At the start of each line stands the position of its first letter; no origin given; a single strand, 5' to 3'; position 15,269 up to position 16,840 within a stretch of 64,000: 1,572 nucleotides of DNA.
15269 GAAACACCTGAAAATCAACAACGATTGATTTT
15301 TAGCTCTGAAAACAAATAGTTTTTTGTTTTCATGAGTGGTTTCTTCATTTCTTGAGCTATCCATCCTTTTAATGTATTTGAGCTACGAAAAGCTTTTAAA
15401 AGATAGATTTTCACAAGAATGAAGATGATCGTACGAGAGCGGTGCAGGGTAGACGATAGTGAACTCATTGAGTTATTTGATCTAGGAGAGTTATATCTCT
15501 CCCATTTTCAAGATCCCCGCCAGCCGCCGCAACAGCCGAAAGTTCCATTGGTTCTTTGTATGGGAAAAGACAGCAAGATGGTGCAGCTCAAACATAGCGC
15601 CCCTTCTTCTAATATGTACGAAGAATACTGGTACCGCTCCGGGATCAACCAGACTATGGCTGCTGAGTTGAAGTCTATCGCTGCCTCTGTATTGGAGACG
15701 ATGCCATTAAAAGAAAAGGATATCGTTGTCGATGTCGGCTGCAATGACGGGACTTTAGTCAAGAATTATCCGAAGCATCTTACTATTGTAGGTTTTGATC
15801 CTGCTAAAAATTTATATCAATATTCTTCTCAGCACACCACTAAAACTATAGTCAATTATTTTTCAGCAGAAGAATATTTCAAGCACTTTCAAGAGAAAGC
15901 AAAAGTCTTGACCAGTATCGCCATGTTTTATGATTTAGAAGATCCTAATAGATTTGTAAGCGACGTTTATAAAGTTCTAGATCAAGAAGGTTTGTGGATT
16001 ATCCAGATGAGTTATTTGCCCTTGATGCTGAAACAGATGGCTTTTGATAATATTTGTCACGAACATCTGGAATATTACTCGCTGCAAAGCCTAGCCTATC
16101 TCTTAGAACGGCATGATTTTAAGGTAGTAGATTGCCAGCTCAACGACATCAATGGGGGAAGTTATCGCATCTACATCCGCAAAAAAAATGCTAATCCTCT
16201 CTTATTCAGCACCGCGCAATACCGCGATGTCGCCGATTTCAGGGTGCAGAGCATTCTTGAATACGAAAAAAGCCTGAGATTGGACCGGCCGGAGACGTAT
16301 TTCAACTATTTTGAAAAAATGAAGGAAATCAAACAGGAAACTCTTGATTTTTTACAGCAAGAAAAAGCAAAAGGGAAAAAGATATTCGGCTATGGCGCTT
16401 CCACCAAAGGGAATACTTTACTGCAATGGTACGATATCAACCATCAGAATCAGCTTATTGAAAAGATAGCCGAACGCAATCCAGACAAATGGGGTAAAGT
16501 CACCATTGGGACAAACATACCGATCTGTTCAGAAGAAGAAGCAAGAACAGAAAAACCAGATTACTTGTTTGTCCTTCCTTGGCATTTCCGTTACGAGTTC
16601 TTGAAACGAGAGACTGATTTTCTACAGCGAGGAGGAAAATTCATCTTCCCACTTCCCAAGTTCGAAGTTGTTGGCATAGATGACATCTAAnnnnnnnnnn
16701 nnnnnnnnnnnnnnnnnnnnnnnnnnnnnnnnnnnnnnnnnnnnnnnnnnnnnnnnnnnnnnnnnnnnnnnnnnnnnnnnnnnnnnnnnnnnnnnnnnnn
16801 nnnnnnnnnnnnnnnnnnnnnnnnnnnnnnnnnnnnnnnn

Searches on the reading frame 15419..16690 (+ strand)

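Call 21: search_protein_families(library=pfam, proteins=[window:15419-16690:+])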
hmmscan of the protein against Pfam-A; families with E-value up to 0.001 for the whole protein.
window:15419-16690:+ (423 aa): 6 families
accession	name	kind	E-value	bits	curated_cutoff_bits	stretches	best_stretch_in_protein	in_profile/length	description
PF08484.17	Methyltransf_14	-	2.3e-45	154.7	23.5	1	244-413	2-160/160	C-methyltransferase C-terminal domain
PF13489.12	Methyltransf_23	-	4.8e-14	52.9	27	1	88-237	10-162/164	Methyltransferase domain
PF08241.18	Methyltransf_11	-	3.2e-06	28.1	21.2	1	104-194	1-94/95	Methyltransferase domain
PF08421.16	Methyltransf_13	-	3.3e-05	24.4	31.3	1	9-67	1-62/62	Putative zinc binding domain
PF08242.18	Methyltransf_12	-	0.00029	22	30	1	104-192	1-97/98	Methyltransferase domain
PF13847.12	Methyltransf_31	-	0.00053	20.1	27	0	98-203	2-114/145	Methyltransferase domain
